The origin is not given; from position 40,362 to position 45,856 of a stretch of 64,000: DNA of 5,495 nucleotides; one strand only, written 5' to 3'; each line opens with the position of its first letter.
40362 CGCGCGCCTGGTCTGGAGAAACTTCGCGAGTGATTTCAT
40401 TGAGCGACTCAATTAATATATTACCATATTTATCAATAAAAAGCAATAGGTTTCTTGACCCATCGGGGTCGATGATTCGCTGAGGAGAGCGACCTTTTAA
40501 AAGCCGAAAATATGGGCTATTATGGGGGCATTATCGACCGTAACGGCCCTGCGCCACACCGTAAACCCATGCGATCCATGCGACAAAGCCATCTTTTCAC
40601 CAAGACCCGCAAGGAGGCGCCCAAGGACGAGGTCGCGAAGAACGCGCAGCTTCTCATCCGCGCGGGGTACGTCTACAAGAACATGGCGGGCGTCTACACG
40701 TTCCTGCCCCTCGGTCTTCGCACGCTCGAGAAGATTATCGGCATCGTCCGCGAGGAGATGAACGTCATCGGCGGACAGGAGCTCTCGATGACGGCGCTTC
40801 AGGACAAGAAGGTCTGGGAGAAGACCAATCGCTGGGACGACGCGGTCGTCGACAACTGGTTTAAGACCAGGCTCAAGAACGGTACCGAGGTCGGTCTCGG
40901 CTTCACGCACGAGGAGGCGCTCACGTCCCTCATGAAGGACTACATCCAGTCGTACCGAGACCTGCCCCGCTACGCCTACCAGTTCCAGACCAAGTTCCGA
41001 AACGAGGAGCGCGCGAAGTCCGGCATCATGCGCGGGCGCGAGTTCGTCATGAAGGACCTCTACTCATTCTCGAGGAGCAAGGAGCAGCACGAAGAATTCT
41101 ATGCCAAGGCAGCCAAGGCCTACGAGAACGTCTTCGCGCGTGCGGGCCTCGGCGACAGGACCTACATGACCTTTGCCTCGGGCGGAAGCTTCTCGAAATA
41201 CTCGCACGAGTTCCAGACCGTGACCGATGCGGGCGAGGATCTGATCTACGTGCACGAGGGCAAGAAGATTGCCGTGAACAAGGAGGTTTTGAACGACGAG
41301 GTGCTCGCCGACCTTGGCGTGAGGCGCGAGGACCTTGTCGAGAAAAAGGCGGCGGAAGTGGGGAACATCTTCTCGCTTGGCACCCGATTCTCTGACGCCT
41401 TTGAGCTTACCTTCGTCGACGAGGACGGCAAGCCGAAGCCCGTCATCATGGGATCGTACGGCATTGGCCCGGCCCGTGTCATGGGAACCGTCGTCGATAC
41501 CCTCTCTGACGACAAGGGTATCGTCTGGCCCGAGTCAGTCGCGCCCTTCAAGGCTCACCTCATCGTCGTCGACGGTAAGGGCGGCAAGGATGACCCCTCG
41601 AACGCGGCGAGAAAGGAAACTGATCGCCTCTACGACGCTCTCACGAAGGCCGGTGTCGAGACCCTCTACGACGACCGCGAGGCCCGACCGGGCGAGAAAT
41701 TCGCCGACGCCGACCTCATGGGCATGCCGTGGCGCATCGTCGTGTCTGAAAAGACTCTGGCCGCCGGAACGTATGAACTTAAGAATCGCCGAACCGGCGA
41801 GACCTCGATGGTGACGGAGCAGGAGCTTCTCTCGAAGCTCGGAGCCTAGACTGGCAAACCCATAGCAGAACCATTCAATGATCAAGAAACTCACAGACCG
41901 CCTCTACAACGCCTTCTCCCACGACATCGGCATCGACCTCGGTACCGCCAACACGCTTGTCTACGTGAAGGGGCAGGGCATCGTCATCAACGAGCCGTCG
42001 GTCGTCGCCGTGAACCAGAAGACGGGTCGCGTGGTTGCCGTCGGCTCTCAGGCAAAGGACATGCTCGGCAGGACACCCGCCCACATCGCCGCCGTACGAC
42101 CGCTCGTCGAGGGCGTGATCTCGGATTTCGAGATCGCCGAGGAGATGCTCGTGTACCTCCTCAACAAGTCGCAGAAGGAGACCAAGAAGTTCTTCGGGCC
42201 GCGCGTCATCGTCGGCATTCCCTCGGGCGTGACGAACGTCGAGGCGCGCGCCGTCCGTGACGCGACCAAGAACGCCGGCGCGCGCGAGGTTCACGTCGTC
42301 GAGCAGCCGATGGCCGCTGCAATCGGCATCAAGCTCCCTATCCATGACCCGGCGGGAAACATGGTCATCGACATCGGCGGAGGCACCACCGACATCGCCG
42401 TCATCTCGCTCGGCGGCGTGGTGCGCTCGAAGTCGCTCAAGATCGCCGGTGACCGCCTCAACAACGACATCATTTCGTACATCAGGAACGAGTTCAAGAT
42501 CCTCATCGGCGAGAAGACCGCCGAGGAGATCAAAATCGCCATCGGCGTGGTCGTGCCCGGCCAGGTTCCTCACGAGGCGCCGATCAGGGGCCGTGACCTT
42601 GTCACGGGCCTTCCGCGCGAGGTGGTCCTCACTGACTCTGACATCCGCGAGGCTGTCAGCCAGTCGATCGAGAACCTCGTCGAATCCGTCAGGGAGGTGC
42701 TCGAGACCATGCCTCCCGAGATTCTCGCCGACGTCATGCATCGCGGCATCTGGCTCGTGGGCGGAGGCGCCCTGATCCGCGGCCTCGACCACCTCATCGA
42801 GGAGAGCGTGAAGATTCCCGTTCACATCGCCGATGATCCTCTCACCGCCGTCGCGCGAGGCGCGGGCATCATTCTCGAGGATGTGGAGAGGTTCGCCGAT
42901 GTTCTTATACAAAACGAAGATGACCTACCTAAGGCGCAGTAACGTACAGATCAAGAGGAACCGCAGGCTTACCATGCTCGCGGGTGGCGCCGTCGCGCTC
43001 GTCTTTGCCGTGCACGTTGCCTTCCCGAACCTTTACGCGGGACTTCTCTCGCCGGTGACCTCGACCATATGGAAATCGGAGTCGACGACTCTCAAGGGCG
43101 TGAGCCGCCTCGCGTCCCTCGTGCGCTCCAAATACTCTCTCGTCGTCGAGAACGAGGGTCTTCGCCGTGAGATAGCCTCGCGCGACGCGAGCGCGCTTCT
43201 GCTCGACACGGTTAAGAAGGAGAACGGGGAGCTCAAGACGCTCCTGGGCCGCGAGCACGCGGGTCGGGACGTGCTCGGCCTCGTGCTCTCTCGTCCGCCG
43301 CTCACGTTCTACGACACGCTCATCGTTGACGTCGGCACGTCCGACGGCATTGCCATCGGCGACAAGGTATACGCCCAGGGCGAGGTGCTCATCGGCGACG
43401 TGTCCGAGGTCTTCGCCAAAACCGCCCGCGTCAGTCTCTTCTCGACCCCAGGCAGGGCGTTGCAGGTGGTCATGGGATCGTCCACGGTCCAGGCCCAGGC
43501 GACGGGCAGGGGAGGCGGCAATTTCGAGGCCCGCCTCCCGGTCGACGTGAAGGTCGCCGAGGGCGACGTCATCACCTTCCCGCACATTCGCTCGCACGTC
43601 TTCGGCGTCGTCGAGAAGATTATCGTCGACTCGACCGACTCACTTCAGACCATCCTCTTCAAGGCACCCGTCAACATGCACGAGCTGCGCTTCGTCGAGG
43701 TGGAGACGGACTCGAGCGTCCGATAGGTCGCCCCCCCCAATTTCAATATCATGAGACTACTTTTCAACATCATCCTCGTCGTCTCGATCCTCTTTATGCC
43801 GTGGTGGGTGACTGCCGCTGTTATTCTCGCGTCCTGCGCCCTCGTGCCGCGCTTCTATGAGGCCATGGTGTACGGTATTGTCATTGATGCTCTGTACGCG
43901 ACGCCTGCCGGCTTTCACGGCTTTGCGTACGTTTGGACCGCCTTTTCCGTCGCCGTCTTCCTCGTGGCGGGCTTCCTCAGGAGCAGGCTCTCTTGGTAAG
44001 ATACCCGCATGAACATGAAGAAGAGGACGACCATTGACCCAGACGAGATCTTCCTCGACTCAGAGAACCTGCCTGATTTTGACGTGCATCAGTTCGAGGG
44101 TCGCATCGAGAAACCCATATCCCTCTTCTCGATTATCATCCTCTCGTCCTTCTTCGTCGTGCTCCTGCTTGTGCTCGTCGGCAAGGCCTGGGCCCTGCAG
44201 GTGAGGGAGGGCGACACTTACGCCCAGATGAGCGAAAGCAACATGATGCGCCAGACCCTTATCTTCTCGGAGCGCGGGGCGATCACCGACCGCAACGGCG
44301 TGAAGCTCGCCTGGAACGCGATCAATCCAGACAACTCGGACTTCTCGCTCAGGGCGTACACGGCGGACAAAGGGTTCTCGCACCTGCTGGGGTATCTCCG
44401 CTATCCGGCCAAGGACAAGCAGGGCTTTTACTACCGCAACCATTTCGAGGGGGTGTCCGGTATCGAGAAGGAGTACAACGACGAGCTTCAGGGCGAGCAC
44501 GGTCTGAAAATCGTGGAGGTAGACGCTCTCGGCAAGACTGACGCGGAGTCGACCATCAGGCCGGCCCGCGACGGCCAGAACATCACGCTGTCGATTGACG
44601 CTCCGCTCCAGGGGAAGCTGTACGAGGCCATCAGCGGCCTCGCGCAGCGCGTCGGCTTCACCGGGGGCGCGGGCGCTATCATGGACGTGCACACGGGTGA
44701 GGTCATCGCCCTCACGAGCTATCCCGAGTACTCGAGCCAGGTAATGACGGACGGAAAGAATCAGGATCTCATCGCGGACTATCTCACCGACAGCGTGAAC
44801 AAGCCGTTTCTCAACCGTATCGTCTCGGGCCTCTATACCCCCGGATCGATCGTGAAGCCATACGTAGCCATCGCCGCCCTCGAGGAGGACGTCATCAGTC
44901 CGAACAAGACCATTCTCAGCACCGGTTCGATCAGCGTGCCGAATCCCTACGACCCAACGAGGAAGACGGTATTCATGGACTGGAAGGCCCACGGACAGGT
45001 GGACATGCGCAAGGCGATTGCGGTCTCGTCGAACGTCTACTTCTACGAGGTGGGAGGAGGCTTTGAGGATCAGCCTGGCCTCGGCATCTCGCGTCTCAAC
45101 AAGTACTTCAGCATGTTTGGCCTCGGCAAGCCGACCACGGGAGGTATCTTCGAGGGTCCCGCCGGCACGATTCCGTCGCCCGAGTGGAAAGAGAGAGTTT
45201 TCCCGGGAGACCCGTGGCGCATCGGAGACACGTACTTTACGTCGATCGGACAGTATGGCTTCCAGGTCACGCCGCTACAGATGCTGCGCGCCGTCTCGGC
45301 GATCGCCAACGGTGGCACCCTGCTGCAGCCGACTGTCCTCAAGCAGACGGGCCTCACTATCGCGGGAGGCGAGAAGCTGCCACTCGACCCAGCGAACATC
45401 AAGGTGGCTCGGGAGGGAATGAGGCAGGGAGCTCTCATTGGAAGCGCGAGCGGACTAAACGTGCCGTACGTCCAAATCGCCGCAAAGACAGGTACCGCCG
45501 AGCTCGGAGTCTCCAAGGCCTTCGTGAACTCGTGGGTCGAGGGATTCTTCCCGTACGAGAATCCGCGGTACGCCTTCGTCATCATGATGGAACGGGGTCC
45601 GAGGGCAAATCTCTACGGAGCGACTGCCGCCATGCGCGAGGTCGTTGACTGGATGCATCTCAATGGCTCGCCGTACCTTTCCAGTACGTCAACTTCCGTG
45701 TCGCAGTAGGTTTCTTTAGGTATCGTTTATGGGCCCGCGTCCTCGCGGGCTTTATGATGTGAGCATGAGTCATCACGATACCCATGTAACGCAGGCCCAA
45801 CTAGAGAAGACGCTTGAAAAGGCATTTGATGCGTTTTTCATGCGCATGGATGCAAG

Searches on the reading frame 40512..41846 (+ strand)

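Call 70: search_protein_families(library=pfam, max_evalue=0.00001, proteins=[window:40512-41846:+])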
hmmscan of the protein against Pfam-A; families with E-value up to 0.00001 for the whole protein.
window:40512-41846:+ (445 aa): 2 families
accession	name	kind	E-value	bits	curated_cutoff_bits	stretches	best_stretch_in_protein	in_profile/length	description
PF00587.30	tRNA-synt_2b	-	7.7e-29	101.4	29.3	1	117-329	1-177/179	tRNA synthetase class II core domain (G, H, P, S and T)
PF03129.25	HGTP_anticodon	-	1.3e-18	67.4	21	1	363-443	11-91/94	Anticodon binding domain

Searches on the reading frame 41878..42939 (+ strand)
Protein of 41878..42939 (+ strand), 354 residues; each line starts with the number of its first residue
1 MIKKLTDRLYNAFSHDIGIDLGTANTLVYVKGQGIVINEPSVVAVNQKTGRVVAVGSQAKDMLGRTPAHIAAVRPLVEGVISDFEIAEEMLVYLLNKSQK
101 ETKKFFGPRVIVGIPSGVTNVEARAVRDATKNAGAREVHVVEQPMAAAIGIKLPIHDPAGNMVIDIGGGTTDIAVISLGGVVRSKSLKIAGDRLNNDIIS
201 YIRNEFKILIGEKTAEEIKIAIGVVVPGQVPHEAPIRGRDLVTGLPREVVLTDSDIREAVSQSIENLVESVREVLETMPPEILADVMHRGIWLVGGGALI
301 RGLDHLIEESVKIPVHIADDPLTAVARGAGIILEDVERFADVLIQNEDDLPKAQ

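Call 70: search_protein_families(library=pfam, max_evalue=0.00001, proteins=[window:41878-42939:+])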
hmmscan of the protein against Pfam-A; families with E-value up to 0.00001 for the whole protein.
window:41878-42939:+ (354 aa): 4 families
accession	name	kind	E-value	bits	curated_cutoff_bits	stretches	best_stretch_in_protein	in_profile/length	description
PF06723.19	MreB_Mbl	-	2.2e-137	457.7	27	1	15-338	2-324/327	MreB/Mbl protein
PF14450.12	FtsA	-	2.2e-14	54.4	31.8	1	162-320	1-112/127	Cell division protein FtsA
PF00012.26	HSP70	-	3.6e-12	45.7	20.6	1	88-330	111-369/599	Hsp70 protein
PF00022.25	Actin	-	7e-06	25.3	27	0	40-206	31-192/410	Actin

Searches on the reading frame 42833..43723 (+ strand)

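Call 70: search_protein_families(library=pfam, max_evalue=0.00001, proteins=[window:42833-43723:+])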
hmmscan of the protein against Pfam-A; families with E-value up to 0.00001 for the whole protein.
window:42833-43723:+ (297 aa): 1 family
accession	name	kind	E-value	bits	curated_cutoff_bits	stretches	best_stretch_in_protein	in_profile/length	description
PF04085.20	MreC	-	4.5e-14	52.9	28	1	151-290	1-145/147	Rod shape-determining protein MreC, barrel core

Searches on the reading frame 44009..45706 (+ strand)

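Call 70: search_protein_families(library=pfam, max_evalue=0.00001, proteins=[window:44009-45706:+])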
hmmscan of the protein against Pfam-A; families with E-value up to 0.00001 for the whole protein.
window:44009-45706:+ (566 aa): 2 families
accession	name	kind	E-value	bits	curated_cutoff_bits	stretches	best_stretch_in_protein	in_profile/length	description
PF00905.27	Transpeptidase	-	6.4e-48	163.9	22.1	1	222-544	3-296/299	Penicillin binding protein transpeptidase domain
PF03717.20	PBP_dimer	-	1.1e-13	52.4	24.4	1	114-177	107-175/180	Penicillin-binding Protein dimerisation domain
